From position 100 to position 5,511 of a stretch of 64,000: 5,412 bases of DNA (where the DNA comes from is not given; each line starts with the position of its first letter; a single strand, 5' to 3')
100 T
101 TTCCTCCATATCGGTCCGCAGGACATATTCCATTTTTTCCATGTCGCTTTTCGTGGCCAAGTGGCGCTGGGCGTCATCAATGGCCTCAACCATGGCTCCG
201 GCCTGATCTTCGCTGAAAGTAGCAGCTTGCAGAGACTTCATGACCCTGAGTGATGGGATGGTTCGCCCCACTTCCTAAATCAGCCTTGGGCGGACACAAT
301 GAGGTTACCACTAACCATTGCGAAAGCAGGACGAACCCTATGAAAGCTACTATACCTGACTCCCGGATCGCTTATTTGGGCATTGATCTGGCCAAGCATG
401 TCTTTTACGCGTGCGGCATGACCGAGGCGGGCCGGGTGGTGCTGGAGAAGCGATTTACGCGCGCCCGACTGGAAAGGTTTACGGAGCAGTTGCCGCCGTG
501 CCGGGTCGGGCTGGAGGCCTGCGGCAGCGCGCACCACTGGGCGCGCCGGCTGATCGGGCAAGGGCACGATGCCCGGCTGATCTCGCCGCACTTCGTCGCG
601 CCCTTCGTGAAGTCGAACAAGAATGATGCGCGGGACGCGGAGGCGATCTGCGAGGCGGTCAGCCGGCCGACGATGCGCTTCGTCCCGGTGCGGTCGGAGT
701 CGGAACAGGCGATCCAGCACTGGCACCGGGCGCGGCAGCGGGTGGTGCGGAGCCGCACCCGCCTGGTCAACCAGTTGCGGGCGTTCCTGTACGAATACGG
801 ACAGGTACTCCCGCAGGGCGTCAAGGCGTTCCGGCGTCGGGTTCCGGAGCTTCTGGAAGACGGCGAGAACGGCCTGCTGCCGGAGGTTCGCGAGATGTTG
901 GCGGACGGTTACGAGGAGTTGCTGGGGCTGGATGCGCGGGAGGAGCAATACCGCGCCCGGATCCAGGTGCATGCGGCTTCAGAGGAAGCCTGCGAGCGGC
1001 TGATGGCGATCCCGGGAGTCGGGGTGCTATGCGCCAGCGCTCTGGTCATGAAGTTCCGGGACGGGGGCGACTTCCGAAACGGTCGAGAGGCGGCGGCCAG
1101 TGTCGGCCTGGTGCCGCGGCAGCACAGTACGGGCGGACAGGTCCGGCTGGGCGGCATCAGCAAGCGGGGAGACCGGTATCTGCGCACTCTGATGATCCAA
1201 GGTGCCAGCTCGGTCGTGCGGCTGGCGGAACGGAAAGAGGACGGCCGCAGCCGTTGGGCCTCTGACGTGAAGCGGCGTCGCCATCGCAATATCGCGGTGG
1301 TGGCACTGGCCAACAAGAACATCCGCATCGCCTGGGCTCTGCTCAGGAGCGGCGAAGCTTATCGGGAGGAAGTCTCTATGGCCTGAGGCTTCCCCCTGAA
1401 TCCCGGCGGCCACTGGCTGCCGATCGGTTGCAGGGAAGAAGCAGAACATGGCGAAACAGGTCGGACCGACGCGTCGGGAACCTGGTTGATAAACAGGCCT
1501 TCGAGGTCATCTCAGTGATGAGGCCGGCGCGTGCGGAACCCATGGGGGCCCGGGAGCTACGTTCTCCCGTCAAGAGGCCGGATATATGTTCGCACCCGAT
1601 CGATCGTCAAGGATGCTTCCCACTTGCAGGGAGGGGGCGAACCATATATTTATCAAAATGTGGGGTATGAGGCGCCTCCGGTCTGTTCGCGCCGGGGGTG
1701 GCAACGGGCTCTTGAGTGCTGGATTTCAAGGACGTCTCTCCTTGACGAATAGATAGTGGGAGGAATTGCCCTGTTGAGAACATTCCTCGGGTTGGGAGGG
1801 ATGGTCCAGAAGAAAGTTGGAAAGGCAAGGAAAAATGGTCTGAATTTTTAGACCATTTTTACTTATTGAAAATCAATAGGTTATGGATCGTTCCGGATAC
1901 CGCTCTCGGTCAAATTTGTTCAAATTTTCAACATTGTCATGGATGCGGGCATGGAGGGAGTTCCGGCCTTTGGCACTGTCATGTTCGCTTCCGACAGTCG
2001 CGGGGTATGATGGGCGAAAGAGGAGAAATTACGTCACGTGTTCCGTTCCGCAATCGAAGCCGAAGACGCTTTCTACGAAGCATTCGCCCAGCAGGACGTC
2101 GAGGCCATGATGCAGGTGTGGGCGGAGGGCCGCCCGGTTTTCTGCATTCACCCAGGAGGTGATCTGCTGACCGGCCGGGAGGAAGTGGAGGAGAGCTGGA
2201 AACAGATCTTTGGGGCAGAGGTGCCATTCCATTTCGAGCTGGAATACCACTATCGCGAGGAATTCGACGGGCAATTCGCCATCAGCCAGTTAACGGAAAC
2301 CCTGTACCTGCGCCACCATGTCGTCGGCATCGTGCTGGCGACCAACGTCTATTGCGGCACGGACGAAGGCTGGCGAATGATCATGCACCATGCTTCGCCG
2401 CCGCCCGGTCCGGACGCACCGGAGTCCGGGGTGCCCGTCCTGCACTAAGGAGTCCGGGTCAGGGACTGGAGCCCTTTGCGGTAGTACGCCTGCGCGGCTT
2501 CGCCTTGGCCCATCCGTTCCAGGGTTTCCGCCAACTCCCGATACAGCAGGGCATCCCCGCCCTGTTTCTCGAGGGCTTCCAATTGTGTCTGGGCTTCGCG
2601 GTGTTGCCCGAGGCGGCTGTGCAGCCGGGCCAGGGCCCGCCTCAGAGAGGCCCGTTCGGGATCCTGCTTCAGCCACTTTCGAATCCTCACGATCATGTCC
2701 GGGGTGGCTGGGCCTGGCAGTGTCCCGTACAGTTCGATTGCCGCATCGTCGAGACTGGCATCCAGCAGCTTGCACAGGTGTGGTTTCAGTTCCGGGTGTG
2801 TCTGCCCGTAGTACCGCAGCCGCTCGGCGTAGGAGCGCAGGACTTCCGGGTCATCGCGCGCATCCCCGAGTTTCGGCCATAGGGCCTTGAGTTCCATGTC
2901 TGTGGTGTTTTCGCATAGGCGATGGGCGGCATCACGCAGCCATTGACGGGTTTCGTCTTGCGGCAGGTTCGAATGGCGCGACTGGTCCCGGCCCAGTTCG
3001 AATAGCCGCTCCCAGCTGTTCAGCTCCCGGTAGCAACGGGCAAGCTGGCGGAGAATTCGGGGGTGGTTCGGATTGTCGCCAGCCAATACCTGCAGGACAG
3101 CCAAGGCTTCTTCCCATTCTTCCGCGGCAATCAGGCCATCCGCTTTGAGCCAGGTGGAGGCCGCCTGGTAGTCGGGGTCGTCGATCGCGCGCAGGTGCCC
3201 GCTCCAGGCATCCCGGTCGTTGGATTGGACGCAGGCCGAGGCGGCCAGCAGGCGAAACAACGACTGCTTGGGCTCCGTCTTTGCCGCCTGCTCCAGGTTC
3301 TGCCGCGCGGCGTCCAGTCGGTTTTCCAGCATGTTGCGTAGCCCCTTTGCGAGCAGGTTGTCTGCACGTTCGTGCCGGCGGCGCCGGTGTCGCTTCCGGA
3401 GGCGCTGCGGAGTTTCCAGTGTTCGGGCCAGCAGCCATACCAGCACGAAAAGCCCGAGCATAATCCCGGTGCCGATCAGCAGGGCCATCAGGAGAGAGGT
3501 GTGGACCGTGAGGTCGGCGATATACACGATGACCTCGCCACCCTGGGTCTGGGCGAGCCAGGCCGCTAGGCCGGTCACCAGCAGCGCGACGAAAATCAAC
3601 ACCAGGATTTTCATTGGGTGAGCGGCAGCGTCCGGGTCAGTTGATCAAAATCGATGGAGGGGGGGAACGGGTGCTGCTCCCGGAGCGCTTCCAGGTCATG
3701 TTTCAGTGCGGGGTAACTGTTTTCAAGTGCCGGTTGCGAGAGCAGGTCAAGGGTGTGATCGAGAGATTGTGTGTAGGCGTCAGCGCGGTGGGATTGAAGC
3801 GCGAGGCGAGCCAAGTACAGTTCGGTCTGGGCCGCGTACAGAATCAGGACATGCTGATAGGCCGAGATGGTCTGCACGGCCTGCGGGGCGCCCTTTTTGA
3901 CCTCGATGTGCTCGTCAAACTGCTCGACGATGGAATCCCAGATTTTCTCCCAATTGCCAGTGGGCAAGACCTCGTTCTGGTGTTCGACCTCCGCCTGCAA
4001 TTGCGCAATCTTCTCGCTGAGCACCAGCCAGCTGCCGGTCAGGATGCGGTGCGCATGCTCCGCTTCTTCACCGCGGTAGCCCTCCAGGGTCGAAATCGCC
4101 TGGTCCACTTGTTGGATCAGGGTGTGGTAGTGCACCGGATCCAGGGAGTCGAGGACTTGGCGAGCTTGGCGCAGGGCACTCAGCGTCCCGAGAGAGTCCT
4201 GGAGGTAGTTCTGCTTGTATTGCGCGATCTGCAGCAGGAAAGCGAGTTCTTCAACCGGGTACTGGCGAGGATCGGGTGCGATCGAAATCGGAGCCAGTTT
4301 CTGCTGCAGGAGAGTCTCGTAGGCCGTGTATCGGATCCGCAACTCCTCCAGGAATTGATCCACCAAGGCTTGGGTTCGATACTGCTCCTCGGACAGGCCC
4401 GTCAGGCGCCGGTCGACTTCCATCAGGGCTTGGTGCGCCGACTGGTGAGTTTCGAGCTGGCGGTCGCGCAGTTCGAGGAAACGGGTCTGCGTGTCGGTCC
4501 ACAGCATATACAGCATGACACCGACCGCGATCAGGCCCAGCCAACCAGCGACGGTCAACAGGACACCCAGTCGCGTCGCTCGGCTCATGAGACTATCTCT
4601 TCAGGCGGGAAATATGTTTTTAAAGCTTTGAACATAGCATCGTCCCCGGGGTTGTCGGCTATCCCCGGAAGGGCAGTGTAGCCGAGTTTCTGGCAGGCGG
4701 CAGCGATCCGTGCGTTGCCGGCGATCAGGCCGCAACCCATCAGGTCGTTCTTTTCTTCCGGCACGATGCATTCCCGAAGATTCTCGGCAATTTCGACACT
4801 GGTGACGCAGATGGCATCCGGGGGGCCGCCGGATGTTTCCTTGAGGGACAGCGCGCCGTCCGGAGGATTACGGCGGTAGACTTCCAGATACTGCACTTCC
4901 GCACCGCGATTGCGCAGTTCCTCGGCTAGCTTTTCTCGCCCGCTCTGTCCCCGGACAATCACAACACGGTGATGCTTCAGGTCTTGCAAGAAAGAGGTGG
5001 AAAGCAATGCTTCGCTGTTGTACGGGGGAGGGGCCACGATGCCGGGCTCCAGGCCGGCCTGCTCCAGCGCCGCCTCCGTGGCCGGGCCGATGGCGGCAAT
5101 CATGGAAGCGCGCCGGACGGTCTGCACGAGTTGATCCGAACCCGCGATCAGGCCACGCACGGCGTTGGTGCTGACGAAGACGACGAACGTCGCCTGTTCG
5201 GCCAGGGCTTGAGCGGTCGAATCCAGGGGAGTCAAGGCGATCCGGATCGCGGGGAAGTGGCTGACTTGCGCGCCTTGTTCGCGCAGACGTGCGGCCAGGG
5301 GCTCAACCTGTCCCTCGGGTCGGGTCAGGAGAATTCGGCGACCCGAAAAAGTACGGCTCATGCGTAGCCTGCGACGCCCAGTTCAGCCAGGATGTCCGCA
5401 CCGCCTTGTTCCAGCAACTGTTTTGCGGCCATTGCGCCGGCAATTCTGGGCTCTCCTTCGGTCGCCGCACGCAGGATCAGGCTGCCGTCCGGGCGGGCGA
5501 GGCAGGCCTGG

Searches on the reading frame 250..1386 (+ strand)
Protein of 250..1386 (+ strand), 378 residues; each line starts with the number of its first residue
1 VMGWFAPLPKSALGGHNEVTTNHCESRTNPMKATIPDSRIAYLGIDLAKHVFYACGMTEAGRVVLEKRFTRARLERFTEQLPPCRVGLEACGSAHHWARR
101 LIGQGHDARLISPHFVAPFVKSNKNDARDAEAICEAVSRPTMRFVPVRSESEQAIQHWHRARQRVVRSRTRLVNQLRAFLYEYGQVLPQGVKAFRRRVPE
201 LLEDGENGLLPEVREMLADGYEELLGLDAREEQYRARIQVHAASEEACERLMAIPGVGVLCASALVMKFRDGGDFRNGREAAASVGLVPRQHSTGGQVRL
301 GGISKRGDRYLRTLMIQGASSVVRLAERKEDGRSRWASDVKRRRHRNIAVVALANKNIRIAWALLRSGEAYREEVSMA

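Call 53: search_protein_families(library=pfam, proteins=[window:250-1386:+], max_evalue=0.00001)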
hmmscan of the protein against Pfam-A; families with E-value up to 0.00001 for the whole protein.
window:250-1386:+ (378 aa): 2 families
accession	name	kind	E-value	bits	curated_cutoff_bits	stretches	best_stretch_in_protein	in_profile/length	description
PF02371.22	Transposase_20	-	2.5e-20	73.1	21.3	1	248-326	1-79/87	Transposase IS116/IS110/IS902 family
PF01548.23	DEDD_Tnp_IS110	-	3.1e-19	69.7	29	1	43-183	1-153/155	Transposase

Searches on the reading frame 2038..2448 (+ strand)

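Call 75: search_protein_families(library=pfam, proteins=[window:2038-2448:+], max_evalue=0.0001)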
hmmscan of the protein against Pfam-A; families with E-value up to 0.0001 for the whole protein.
window:2038-2448:+ (136 aa): 3 families
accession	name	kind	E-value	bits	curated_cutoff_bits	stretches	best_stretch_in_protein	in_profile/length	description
PF13474.12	SnoaL_3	-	2.2e-18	67.2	22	1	10-122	6-119/121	SnoaL-like domain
PF12680.13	SnoaL_2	-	7.6e-07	30.1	27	1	11-72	3-61/102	SnoaL-like domain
PF14534.12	DUF4440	-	1.5e-06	29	25.2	1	7-114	3-107/107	Domain of unknown function (DUF4440)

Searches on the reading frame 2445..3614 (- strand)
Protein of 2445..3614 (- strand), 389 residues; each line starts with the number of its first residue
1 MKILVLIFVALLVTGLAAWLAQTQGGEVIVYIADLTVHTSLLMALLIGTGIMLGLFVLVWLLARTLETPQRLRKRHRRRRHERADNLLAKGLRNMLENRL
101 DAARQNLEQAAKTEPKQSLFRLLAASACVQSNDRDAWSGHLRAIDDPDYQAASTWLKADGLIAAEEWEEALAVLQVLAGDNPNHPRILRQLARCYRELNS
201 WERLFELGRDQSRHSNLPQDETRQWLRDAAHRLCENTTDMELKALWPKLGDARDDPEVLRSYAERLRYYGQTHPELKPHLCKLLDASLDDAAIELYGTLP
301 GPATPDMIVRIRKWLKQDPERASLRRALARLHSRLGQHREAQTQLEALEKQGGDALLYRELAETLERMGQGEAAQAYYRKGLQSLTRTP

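Call 53: search_protein_families(library=pfam, proteins=[window:2445-3614:-], max_evalue=0.00001)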
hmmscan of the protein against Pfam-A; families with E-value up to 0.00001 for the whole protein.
window:2445-3614:- (389 aa): 6 families
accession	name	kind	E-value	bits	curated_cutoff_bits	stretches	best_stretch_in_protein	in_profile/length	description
PF07219.19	HemY_N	-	2.9e-19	69.6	31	1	26-127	1-102/107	HemY protein N-terminus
PF14559.12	TPR_19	-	4.4e-15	56.2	25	0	161-202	1-42/68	Tetratricopeptide repeat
PF13428.12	TPR_14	-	7.1e-10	39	23.5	0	324-363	3-43/44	Tetratricopeptide repeat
PF13431.12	TPR_17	-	7.1e-10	38.8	24.4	0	312-342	3-33/34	Tetratricopeptide repeat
PF13424.12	TPR_12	-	5.5e-08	33.3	30.1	0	163-202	22-62/77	Tetratricopeptide repeat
PF12895.13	ANAPC3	-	3.9e-06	27.5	27.2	0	153-202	26-73/82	Anaphase-promoting complex, cyclosome, subunit 3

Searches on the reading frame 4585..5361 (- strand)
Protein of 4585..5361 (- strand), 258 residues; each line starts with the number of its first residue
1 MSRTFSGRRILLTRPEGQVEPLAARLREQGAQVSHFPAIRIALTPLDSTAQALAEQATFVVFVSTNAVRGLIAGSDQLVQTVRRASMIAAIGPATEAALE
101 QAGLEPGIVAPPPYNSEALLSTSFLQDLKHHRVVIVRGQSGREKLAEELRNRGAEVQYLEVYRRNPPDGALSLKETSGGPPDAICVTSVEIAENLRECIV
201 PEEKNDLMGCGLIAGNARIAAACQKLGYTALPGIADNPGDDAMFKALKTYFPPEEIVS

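Call 53: search_protein_families(library=pfam, proteins=[window:4585-5361:-], max_evalue=0.00001)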
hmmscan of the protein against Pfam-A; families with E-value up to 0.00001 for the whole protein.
window:4585-5361:- (258 aa): 1 family
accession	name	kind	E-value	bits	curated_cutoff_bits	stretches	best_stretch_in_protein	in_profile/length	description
PF02602.20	HEM4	-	1.8e-37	129.1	27.5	1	21-244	2-230/231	Uroporphyrinogen-III synthase HemD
